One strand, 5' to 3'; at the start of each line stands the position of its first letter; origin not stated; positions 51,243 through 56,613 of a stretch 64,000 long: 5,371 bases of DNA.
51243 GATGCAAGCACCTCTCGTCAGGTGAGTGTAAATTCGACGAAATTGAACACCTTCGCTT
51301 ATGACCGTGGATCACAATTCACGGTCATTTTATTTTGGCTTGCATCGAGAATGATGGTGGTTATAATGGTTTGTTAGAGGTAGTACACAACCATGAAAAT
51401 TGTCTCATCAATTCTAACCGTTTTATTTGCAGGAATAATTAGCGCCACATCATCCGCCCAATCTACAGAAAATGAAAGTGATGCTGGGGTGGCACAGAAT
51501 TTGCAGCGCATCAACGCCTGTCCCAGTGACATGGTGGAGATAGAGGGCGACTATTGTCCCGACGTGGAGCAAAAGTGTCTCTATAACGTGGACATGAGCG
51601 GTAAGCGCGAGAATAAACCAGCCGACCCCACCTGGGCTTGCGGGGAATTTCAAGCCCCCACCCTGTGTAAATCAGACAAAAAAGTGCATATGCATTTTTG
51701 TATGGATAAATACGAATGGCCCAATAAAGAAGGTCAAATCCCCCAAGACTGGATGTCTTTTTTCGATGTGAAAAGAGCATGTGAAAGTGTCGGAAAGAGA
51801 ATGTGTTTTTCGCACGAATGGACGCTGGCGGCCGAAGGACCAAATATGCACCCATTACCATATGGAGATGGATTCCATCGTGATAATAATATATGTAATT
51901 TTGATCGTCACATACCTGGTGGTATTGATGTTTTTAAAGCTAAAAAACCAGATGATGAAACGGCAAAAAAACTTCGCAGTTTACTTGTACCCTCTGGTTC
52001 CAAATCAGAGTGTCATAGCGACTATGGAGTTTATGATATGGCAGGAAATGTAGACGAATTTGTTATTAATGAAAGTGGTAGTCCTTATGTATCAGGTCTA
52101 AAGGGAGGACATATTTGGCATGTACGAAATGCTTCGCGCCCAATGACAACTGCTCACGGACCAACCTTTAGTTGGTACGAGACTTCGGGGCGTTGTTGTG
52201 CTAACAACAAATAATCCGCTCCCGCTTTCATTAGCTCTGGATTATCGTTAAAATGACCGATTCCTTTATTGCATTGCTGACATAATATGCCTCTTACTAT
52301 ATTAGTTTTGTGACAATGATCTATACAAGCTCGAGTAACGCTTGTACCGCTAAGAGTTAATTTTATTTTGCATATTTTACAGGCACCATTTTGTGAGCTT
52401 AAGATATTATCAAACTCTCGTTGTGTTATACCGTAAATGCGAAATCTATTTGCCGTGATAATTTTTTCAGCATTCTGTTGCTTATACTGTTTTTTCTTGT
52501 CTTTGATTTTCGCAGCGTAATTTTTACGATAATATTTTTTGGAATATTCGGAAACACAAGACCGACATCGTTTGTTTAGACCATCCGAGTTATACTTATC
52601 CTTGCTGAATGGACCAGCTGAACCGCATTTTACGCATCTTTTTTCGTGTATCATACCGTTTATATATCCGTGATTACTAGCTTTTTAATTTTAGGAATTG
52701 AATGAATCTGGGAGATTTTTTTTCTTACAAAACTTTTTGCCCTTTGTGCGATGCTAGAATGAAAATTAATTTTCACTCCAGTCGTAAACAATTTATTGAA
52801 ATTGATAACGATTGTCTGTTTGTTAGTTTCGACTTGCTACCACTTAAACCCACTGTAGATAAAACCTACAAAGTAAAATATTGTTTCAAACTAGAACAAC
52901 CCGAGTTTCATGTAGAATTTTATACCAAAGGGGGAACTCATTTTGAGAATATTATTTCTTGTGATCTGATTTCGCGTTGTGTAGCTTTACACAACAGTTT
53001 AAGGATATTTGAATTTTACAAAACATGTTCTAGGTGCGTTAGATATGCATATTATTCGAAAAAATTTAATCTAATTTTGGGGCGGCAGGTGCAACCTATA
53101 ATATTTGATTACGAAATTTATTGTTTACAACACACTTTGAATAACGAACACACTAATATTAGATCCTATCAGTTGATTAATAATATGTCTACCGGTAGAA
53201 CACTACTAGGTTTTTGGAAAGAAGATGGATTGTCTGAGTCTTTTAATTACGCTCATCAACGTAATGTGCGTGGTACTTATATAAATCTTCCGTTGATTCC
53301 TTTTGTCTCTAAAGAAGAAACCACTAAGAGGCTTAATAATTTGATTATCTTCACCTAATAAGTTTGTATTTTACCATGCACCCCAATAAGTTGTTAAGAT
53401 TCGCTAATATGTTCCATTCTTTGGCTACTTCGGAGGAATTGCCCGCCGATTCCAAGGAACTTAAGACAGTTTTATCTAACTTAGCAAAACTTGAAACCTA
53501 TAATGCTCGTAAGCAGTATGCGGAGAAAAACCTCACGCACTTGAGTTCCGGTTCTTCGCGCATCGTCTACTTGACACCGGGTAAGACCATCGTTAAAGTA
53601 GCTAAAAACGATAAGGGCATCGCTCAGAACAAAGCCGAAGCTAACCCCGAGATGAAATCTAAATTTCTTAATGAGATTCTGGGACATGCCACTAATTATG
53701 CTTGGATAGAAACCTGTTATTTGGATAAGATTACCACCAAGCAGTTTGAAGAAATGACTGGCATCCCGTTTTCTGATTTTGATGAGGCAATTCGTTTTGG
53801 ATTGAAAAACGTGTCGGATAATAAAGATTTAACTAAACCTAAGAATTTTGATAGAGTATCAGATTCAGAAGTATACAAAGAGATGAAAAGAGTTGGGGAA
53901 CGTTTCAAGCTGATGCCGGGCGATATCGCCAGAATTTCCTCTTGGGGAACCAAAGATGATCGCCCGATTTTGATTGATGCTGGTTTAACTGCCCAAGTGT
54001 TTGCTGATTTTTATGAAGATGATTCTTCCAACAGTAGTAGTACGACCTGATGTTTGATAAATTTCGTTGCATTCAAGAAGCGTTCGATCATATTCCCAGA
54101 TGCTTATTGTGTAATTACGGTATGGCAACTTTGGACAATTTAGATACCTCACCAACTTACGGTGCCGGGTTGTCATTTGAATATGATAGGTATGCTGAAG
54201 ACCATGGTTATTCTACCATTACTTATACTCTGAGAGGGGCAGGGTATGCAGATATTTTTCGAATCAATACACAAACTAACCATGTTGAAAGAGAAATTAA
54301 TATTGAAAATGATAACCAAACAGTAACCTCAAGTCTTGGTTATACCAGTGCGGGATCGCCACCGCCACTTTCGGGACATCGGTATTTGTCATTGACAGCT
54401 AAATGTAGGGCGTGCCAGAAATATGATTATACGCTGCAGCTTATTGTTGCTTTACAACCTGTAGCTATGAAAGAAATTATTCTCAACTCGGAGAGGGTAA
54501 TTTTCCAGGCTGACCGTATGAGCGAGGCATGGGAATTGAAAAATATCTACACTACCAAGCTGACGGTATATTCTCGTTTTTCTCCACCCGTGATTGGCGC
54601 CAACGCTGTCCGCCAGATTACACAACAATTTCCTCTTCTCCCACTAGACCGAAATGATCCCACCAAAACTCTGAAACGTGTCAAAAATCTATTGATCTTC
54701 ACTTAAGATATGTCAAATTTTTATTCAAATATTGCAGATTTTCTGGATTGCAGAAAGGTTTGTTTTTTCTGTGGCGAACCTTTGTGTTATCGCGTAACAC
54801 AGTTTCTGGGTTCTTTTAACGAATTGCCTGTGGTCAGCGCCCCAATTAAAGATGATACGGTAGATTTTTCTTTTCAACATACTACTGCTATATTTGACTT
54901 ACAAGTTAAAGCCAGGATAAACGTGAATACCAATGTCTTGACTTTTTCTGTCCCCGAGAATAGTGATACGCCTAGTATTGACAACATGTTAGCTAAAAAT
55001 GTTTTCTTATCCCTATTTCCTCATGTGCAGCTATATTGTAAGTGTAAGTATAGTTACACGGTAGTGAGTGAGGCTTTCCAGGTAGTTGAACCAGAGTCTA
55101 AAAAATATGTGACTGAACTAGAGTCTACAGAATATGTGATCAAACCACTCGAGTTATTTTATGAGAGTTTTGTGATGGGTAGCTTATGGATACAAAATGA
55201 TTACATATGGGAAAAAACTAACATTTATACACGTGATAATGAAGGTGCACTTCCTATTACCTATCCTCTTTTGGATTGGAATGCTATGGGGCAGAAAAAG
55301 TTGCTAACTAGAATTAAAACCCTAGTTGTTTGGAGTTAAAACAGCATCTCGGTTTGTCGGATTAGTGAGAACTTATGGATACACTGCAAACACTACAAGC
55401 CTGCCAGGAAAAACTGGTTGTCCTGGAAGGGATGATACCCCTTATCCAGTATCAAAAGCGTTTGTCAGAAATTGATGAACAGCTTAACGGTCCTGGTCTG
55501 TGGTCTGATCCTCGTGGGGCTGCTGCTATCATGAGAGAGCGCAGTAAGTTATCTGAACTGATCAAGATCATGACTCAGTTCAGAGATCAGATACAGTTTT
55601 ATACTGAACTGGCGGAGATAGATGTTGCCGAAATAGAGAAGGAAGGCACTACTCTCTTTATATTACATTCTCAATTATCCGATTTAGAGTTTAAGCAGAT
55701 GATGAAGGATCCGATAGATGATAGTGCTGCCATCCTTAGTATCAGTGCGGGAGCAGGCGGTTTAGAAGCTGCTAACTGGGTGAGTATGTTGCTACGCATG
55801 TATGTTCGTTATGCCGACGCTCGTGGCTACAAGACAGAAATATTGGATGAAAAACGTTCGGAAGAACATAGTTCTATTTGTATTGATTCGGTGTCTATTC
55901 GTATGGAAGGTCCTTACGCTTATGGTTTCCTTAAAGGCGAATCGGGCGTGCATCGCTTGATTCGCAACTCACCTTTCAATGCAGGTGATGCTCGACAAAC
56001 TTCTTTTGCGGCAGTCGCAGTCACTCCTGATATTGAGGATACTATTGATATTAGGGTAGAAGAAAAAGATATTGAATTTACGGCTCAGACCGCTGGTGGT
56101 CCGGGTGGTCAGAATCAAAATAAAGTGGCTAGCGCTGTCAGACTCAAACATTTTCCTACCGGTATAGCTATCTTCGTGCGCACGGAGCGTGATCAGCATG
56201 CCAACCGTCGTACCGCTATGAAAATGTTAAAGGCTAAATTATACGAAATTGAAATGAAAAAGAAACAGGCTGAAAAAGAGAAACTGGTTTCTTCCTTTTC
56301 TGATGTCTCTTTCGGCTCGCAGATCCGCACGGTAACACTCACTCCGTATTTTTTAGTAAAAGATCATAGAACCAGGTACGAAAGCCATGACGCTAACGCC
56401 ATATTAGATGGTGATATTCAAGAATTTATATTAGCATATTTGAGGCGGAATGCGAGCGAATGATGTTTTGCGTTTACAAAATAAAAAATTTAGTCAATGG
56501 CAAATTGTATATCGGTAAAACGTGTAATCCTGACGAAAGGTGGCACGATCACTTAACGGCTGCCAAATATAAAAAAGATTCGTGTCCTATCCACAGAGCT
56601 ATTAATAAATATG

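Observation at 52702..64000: Array of at least 17 hypervariable Zn-ribbon proteins sharing a register-fixed C-terminal tag: candidate adaptor/targeting system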

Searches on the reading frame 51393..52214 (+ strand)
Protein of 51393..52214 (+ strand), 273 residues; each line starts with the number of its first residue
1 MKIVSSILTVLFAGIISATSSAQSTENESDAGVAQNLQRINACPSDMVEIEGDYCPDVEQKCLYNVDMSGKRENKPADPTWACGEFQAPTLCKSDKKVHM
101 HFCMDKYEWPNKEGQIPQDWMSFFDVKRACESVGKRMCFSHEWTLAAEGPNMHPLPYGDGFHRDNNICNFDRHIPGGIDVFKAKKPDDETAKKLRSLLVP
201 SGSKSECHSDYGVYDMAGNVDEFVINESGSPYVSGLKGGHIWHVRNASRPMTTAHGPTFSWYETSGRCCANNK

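Call 23: search_protein_families(library=pfam, max_evalue=0.001, proteins=[window:51393-52214:+])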
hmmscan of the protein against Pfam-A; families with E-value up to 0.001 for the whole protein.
window:51393-52214:+ (273 aa): 1 family
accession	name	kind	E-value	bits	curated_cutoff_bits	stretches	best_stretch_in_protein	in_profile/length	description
PF03781.23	FGE-sulfatase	-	2.5e-11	44.2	23.3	1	87-226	62-191/255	Sulfatase-modifying factor enzyme 1-like domain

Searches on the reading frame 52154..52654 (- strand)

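Call 23: search_protein_families(library=pfam, max_evalue=0.001, proteins=[window:52154-52654:-])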
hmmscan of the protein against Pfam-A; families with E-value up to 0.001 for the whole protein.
window:52154-52654:- (166 aa): 2 families
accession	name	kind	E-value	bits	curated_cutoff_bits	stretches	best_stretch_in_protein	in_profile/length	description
PF02945.21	Endonuclease_7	-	8.6e-22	77.3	23.6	1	71-149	5-80/82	Recombination endonuclease VII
PF13790.11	SR1P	-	0.00046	20.8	26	0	123-138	4-19/37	SR1 protein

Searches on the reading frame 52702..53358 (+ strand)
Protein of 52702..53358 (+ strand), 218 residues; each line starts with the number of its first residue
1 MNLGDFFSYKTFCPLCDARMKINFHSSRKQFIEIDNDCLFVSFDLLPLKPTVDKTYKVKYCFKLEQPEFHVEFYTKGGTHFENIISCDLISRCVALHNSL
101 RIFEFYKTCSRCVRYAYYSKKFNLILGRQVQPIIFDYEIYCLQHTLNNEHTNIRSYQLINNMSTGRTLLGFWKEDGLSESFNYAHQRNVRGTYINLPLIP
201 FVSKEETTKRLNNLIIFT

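Call 3: search_protein_families(library=pfam, max_evalue=0.1, proteins=[window:52702-53358:+])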
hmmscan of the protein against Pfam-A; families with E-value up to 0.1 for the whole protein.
window:52702-53358:+ (218 aa): 0 families

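Call 4: search_protein_families(library=phrogs, max_evalue=0.1, proteins=[window:52702-53358:+])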
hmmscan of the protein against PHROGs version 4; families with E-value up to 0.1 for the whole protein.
window:52702-53358:+ (218 aa): 1 family
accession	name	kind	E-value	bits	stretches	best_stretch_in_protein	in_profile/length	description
phrog_13559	-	unknown function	0.0032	18.8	1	2-45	3-45/107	-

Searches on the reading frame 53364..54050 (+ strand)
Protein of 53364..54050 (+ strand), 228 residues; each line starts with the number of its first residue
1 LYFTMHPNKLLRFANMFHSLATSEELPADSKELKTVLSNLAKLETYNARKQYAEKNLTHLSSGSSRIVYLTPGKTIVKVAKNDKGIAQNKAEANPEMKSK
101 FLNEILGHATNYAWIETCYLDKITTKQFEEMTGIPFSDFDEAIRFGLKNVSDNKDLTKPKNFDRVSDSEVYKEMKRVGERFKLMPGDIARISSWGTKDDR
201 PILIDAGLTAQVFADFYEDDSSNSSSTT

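Call 23: search_protein_families(library=pfam, max_evalue=0.001, proteins=[window:53364-54050:+])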
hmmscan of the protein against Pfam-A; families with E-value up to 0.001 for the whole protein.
window:53364-54050:+ (228 aa): 0 families

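Call 54: search_protein_families(library=pfam, max_evalue=10, proteins=[window:53364-54050:+])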
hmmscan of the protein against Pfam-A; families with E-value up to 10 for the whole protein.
window:53364-54050:+ (228 aa): 1 family
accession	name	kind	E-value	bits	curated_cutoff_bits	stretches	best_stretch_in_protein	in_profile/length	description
PF14238.11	DUF4340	-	0.24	12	25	0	22-46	5-29/183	Domain of unknown function (DUF4340)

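Call 69: search_dna_similar(query=window:53364-54050:+, collection=phages, mode=protein, max_evalue=0.001, max_rows=12)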
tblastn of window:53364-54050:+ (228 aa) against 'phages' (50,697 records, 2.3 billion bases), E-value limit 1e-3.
Records with a match: 4; places in all: 4; records where one place covers at least 80% of the query: 2.
Best place of each record, by identity: <60% 4.
By first word of the organism name: Xanthomonas 2; Alishewanella 2.
By host as written in the record: Alishewanella sp. SMS8 2; Xanthomonas oryzae pv. oryzae 1; Xanthomonas citri 1.
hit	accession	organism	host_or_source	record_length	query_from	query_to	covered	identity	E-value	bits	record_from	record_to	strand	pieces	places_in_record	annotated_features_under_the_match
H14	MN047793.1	Xanthomonas phage Xoo-sp13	Xanthomonas oryzae pv. oryzae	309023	49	226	78%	28.6%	3e-12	71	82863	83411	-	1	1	hypothetical protein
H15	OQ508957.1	Alishewanella phage vB_AspM_Slickus01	Alishewanella sp. SMS8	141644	11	209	87%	24.9%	1e-4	49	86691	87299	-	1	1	hypothetical protein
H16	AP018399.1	Xanthomonas phage XacN1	Xanthomonas citri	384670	49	217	74%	28.3%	4e-7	56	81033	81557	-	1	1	predicted ORF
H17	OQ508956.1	Alishewanella phage vB_AspM_Slicko01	Alishewanella sp. SMS8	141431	11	209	87%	23.9%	9e-4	46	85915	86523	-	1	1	hypothetical protein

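Call 85: search_protein_families(library=phrogs, max_evalue=0.01, proteins=[window:53364-54050:+])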
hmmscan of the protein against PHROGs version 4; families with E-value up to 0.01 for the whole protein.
window:53364-54050:+ (228 aa): 2 families
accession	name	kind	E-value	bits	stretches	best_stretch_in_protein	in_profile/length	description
phrog_4301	-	unknown function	8.4e-10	39.6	1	44-212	24-172/225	-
phrog_16101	-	unknown function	0.0042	18.7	0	20-91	24-94/99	-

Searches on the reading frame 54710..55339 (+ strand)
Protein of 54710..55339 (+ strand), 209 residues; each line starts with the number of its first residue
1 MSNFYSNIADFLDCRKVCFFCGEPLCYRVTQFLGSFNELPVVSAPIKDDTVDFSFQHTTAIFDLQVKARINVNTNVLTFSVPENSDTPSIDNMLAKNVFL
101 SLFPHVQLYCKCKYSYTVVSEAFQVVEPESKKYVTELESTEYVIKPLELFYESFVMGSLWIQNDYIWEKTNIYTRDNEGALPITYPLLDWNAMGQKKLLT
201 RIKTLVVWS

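Call 3: search_protein_families(library=pfam, max_evalue=0.1, proteins=[window:54710-55339:+])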
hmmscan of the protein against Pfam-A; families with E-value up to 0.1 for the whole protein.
window:54710-55339:+ (209 aa): 0 families

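Call 4: search_protein_families(library=phrogs, max_evalue=0.1, proteins=[window:54710-55339:+])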
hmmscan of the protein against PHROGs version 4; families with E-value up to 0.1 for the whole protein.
window:54710-55339:+ (209 aa): 0 families

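Call 62: find_homologous_proteins(query=A6, max_evalue=0.001)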
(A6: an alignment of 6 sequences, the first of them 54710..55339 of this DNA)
Query A6 (6 sequences) (209 aa, profile of the alignment): 14 proteins with E <= 0.001 among 951 candidates.
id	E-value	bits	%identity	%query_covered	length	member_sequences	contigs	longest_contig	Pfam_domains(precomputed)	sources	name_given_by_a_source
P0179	1.5e-83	298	100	100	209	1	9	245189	-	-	-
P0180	5.1e-83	296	31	98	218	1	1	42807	-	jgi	-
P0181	1.6e-74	268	29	98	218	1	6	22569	-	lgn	-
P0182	3.1e-73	264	39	100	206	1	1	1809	-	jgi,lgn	jgi:hypothetical protein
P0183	2.5e-68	248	26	97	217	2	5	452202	-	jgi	jgi:hypothetical protein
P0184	1.0e-65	239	40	97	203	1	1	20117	-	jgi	jgi:hypothetical protein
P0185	1.7e-64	235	57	100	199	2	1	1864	-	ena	-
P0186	3.5e-61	224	51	100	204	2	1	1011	-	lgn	-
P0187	9.6e-54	200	30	81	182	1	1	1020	-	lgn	-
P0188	7.8e-53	197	25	97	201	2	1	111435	-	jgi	jgi:hypothetical protein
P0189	4.0e-51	192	25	96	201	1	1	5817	-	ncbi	-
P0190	4.0e-50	188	24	97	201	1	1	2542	-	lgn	-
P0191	3.6e-47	179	32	54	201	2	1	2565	-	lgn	-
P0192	8.4e-39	151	27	97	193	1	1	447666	-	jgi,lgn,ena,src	-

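Call 71: predict_structure(alignment_id=A7)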
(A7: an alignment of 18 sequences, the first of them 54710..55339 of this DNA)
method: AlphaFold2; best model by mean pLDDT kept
length: 209 residues; sequences in the alignment: 18
mean_pLDDT: 87.8   pTM: 0.84
mean pLDDT of the five models: 87.8, 87.6, 87.5, 86.8, 86.5
residues with pLDDT >= 90: 139; 70-90: 45; 50-70: 22; < 50: 3
segments of 3 or more residues with pLDDT < 50: none
pLDDT, mean of each block of 10 residues (from residue 1): 88 95 97 70 92 86 86 94 61 86 95 97 84 53 94 96 96 90 96 96 93
secondary structure, 60 per line:
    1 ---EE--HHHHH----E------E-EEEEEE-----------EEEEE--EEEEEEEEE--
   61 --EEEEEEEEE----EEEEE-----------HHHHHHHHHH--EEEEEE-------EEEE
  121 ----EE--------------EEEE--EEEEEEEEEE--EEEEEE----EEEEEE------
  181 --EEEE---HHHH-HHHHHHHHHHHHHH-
elements in order: H8-12 E26-31 E43-47 E50-58 E63-71 E76-80 H92-101 E104-109 E117-120 E141-144 E147-156 E159-164 E169-174 E183-186 H190-193 H195-208

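Call 85: search_protein_families(library=phrogs, max_evalue=0.01, proteins=[P0180, P0183])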
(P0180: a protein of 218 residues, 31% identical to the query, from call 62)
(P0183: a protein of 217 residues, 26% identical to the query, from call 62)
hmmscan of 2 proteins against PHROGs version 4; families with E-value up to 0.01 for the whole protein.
P0180 (218 aa): 0 families

P0183 (217 aa): 0 families

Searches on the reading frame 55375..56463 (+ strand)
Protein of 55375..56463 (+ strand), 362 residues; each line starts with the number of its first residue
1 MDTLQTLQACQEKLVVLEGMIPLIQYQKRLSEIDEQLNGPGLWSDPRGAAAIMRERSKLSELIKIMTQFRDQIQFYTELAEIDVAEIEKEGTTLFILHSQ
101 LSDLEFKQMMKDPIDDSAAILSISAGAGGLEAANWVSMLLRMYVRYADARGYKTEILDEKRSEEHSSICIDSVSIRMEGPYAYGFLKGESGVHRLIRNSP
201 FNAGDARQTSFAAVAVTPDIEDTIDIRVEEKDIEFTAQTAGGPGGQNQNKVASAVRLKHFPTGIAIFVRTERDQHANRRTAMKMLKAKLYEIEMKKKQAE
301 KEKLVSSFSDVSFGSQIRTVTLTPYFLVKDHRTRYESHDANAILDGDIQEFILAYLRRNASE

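Call 23: search_protein_families(library=pfam, max_evalue=0.001, proteins=[window:55375-56463:+])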
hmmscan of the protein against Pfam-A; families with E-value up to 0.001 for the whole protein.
window:55375-56463:+ (362 aa): 2 families
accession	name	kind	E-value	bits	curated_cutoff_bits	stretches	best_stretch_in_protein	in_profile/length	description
PF03462.23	PCRF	-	7.3e-45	153.6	24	1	27-214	2-194/194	PCRF domain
PF00472.26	RF-1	-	8.4e-31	106.8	35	1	223-332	2-116/116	RF-1 domain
